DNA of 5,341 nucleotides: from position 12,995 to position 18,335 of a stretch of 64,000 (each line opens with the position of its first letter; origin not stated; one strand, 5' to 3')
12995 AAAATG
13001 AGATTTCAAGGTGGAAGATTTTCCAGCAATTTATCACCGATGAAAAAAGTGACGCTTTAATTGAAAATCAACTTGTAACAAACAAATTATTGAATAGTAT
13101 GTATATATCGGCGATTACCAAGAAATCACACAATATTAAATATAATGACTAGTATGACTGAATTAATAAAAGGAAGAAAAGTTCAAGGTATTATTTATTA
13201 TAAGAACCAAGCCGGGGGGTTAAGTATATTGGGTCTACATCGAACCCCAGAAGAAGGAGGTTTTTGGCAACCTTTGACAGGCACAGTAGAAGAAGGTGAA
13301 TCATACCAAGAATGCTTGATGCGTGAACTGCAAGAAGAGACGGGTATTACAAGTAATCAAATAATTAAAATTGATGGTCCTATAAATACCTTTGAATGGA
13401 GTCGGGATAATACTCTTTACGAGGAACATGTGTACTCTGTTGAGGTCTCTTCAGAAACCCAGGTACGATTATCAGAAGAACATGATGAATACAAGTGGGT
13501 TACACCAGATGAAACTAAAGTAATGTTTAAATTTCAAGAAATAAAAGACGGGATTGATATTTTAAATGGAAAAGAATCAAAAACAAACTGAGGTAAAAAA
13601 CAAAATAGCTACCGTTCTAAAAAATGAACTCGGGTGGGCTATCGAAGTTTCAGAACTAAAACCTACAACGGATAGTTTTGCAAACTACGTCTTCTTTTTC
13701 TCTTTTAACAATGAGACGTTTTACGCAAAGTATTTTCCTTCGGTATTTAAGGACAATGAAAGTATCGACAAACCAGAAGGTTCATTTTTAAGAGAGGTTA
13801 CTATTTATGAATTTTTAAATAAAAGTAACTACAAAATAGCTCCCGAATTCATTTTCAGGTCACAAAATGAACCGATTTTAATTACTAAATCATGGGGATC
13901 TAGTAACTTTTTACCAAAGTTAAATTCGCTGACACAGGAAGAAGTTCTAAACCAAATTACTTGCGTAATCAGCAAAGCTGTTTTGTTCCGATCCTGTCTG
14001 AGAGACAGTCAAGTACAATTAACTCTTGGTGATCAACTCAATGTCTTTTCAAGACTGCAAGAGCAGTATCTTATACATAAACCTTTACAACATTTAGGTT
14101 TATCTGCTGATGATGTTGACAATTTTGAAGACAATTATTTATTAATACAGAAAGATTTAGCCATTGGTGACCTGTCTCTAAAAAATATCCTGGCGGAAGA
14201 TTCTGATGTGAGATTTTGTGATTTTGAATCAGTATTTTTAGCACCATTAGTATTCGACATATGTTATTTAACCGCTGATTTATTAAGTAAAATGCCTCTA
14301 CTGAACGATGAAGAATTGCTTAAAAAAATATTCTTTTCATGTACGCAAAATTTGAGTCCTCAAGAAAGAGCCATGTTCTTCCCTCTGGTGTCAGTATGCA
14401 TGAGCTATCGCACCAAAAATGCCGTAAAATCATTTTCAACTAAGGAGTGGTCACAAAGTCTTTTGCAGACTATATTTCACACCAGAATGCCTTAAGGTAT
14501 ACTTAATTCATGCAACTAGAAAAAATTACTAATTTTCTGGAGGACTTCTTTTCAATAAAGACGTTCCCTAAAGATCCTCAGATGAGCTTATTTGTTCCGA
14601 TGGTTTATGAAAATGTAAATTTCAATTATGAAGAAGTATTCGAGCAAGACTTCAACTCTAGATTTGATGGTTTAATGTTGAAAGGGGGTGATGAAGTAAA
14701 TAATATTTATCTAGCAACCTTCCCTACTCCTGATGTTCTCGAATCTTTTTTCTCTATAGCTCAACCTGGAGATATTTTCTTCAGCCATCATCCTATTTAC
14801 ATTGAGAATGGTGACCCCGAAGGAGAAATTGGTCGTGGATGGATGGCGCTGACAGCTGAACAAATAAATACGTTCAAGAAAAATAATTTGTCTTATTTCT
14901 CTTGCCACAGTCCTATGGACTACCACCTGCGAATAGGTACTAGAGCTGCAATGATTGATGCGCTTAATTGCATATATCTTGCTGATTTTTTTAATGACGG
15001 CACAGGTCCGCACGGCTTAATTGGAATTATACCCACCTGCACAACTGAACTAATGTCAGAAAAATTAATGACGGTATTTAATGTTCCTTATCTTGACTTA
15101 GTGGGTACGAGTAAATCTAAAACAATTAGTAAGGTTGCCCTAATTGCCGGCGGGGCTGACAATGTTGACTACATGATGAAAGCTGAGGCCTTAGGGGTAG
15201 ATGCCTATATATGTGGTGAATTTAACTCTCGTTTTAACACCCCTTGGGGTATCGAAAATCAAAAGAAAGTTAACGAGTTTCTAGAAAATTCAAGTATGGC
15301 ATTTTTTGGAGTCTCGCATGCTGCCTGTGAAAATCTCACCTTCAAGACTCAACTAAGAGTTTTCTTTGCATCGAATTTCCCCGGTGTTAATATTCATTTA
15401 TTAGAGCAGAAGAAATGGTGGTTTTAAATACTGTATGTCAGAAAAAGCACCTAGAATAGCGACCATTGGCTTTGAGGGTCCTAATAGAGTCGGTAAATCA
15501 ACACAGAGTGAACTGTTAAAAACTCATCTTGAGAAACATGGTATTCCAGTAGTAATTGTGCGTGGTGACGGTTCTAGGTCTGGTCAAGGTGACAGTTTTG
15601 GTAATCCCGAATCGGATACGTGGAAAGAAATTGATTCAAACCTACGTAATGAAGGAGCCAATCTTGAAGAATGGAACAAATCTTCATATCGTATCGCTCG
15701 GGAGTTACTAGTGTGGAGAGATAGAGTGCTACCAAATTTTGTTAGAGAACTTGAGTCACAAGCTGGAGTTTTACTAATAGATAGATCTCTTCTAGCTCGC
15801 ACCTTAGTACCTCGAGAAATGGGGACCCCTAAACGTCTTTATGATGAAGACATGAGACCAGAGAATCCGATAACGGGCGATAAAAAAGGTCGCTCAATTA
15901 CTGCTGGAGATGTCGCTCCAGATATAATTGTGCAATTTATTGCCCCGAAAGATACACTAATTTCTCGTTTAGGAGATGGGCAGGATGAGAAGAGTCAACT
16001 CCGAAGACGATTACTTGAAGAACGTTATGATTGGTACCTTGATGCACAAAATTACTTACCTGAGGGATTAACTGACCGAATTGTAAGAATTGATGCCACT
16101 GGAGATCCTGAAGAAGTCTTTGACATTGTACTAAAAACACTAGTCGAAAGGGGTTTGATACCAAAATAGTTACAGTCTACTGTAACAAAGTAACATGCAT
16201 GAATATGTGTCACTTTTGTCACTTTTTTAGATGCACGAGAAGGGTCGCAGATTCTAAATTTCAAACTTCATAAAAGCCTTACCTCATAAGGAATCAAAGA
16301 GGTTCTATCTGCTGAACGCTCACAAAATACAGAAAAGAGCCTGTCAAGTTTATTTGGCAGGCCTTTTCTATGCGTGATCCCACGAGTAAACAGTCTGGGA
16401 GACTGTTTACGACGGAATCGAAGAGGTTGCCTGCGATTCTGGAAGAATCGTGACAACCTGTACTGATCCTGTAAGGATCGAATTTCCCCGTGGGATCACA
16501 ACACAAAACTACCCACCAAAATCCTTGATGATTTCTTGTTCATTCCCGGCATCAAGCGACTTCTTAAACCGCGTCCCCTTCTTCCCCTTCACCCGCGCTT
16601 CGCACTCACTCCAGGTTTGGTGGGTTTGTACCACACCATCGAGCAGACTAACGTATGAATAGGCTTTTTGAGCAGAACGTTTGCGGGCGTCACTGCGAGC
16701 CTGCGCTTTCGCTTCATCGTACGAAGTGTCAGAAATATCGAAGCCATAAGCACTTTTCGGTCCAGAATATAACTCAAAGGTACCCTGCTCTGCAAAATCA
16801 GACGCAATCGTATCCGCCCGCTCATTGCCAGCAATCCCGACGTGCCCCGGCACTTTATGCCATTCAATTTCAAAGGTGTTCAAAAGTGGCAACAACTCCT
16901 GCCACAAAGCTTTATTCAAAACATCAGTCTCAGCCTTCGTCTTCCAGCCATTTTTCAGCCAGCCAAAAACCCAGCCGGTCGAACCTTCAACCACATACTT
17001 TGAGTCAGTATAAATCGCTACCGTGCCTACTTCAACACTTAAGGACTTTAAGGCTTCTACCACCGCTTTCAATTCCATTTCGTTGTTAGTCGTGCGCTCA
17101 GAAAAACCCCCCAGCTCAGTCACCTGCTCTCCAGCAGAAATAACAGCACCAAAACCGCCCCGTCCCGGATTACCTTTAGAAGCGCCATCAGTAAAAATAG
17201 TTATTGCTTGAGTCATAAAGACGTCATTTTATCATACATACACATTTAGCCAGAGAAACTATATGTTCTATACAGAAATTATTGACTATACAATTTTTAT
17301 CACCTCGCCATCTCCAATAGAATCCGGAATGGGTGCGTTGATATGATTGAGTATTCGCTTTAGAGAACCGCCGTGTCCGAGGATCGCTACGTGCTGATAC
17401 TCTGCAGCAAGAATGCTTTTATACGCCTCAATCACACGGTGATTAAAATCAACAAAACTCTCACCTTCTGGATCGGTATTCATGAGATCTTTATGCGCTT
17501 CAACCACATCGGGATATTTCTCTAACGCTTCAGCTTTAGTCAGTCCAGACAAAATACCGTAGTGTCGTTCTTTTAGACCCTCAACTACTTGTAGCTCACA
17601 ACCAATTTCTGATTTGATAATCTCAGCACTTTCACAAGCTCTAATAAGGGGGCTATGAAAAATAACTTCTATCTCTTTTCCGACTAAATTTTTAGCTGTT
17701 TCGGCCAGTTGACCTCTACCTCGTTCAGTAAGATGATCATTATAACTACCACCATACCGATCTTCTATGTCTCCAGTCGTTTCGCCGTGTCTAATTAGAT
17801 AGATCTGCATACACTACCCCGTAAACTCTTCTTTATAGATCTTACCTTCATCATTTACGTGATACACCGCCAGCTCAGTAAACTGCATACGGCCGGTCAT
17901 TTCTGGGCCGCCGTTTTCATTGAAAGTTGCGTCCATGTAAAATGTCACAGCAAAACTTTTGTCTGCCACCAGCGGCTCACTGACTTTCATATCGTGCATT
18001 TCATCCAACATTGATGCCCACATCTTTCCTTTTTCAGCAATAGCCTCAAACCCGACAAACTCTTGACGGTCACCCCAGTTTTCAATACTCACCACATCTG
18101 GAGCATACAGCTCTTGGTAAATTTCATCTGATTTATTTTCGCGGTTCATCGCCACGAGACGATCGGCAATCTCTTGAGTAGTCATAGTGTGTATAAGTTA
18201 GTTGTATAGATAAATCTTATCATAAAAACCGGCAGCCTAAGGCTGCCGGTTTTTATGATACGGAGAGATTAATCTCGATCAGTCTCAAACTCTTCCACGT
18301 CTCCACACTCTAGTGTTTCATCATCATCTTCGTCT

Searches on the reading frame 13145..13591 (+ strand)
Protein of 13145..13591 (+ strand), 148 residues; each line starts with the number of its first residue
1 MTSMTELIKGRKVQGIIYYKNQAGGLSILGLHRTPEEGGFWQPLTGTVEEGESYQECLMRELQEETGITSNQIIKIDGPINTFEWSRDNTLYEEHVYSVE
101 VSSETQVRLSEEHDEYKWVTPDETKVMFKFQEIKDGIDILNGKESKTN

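Call 30: search_protein_families(library=pfam, proteins=[window:13145-13591:+], max_evalue=0.0001)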
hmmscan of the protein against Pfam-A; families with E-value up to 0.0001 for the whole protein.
window:13145-13591:+ (148 aa): 1 family
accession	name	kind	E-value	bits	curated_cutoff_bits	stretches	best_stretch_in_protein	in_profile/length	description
PF00293.34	NUDIX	-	7.9e-18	65.2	21.1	1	22-126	13-119/134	NUDIX domain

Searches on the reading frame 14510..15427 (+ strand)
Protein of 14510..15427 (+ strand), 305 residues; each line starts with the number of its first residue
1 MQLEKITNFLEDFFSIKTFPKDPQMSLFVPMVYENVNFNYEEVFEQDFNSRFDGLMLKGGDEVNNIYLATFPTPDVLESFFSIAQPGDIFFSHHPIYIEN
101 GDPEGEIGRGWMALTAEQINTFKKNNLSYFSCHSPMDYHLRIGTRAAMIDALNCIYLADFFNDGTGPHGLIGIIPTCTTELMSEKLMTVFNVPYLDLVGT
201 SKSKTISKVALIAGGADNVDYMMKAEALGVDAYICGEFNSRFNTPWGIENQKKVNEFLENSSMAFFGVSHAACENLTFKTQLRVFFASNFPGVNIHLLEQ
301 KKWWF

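Call 30: search_protein_families(library=pfam, proteins=[window:14510-15427:+], max_evalue=0.0001)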
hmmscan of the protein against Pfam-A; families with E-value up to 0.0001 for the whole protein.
window:14510-15427:+ (305 aa): 1 family
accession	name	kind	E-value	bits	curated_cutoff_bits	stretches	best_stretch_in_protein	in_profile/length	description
PF01784.24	DUF34_NIF3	-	1.5e-18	67.8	23.4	1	54-240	26-202/256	Duf34/NIF3 (NGG1p interacting factor 3)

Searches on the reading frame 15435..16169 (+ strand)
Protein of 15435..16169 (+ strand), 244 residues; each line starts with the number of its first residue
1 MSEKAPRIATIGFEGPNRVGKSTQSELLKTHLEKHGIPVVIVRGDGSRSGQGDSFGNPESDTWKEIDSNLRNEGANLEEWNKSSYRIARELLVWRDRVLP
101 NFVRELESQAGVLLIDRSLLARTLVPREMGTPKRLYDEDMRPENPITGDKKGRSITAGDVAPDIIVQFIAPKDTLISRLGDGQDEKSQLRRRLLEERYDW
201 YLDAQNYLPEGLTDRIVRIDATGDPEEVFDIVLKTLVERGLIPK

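Call 30: search_protein_families(library=pfam, proteins=[window:15435-16169:+], max_evalue=0.0001)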
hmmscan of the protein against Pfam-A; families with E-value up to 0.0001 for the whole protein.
window:15435-16169:+ (244 aa): 1 family
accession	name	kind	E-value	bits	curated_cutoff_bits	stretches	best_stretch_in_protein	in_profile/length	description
PF02223.23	Thymidylate_kin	-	5.4e-06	26.6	27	0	13-46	1-34/185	Thymidylate kinase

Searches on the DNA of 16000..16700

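Call 32: search_rna_families(source=window, start=16000, end=16700, threshold=evalue, max_evalue=10, show_alignments=2)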
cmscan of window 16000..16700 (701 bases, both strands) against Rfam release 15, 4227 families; matches with E-value up to 10: 8.
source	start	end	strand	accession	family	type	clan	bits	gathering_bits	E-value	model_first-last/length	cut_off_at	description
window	16270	16370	+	RF00506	Thr_leader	Cis-reg; leader;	-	22.8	55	0.075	1-118/118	no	Threonine operon leader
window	16001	16079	+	RF01428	snoR128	Gene; snRNA; snoRNA; CD-box;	-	21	40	2.6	1-91/91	no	small nucleolar RNA snoR128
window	16447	16496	+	RF01157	sn1185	Gene; snRNA; snoRNA; CD-box;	-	17.8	60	1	1-66/66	no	Small nucleolar RNA sn1185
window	16175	16369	+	RF02452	ncr1575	Gene; sRNA;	-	17.7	60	7.8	1-212/212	no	Bacillus sRNA ncr1575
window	16446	16566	-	RF01231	snoR74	Gene; snRNA; snoRNA; HACA-box;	-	17.5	44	5.8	1-134/134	no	Small nucleolar RNA snoR74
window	16001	16065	+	RF00268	snoZ7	Gene; snRNA; snoRNA; CD-box;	CL00057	17.2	43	3.5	1-78/78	no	Small nucleolar RNA snoZ7/snoR77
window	16329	16415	-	RF00506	Thr_leader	Cis-reg; leader;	-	15.2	55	4.6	1-118/118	no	Threonine operon leader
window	16035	16113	+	RF01177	snR67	Gene; snRNA; snoRNA; CD-box;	CL00053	13.2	55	5.5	1-83/83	no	Small nucleolar RNA snR67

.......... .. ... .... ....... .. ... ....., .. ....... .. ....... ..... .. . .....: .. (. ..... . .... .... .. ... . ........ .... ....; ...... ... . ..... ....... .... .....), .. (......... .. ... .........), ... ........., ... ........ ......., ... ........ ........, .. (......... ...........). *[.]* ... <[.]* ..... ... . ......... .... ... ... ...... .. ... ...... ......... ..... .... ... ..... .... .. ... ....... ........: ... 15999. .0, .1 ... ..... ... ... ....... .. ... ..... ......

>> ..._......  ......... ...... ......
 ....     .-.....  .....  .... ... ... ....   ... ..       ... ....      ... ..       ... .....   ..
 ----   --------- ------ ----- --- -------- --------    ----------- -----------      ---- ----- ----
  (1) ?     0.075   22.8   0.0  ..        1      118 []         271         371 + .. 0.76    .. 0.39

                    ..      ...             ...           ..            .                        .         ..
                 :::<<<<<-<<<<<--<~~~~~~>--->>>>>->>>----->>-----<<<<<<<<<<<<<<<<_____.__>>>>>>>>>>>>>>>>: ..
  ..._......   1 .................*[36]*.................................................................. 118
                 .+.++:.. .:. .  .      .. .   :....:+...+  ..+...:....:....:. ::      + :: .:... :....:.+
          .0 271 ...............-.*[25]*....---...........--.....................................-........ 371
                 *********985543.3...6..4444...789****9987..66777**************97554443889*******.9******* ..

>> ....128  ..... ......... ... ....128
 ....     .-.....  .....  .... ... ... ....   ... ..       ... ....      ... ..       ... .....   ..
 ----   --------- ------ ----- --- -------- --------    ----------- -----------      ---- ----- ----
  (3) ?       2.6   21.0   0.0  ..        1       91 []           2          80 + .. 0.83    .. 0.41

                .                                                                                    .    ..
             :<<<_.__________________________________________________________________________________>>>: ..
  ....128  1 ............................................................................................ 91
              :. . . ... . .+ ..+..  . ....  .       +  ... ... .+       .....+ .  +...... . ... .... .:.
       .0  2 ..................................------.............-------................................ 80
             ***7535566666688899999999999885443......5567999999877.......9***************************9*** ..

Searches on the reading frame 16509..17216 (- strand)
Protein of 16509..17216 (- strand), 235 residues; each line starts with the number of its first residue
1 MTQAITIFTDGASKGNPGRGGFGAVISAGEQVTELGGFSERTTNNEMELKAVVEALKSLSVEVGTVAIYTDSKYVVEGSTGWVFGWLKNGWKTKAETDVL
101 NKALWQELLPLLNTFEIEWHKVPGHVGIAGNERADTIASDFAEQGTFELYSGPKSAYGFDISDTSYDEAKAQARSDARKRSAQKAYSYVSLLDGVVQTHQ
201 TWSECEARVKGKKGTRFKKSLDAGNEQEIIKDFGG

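Call 30: search_protein_families(library=pfam, proteins=[window:16509-17216:-], max_evalue=0.0001)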
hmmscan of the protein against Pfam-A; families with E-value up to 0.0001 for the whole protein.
window:16509-17216:- (235 aa): 1 family
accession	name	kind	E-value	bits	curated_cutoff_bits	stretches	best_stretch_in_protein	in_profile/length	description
PF00075.30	RNase_H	-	2.8e-40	138.2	25.8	1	3-141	2-139/141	RNase H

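Call 115: find_encoding_contigs(protein=window:16509-17216:-, flank=6000, max_places=6)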
Protein window:16509-17216:- (235 aa): 1 contig read that carries it; 1 place shown.
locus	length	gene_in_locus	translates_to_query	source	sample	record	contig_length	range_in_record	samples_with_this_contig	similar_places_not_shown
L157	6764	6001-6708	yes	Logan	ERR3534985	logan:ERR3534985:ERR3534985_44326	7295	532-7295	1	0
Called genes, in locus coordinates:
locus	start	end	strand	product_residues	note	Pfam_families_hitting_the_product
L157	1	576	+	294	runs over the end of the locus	PF01795:Methyltransf_5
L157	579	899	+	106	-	-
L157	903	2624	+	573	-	PF00905:Transpeptidase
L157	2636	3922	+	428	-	PF08245:Mur_ligase_M, PF02875:Mur_ligase_C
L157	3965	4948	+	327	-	PF16655:PhoD_N (faint)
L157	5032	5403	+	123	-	PF20409:SnoaL_5, PF12680:SnoaL_2 (weak)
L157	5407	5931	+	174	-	PF00300:His_Phos_1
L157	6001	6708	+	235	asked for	PF00075:RNase_H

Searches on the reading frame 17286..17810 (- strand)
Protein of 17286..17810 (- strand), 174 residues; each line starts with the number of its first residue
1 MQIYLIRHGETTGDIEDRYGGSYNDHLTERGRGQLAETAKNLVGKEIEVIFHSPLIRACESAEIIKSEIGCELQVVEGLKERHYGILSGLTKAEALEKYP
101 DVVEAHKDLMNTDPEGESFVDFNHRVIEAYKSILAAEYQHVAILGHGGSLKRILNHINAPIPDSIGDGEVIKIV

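Call 30: search_protein_families(library=pfam, proteins=[window:17286-17810:-], max_evalue=0.0001)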
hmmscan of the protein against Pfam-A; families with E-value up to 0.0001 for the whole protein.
window:17286-17810:- (174 aa): 1 family
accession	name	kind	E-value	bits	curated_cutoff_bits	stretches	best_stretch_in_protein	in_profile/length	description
PF00300.27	His_Phos_1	-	3.1e-38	131.8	21.7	1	3-158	1-159/194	Histidine phosphatase superfamily (branch 1)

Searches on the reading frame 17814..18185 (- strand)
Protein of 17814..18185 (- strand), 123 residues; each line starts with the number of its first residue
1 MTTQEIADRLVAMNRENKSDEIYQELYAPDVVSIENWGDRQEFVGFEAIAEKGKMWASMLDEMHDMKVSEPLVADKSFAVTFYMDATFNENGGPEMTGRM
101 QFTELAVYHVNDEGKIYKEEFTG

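Call 30: search_protein_families(library=pfam, proteins=[window:17814-18185:-], max_evalue=0.0001)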
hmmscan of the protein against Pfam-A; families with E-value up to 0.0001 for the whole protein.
window:17814-18185:- (123 aa): 2 families
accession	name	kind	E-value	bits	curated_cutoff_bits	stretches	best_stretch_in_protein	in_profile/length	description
PF20409.4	SnoaL_5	-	1.5e-22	80.8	24.1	1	1-121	1-116/118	SnoaL-like domain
PF12680.13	SnoaL_2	-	1.3e-06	29.4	27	1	23-117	16-100/102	SnoaL-like domain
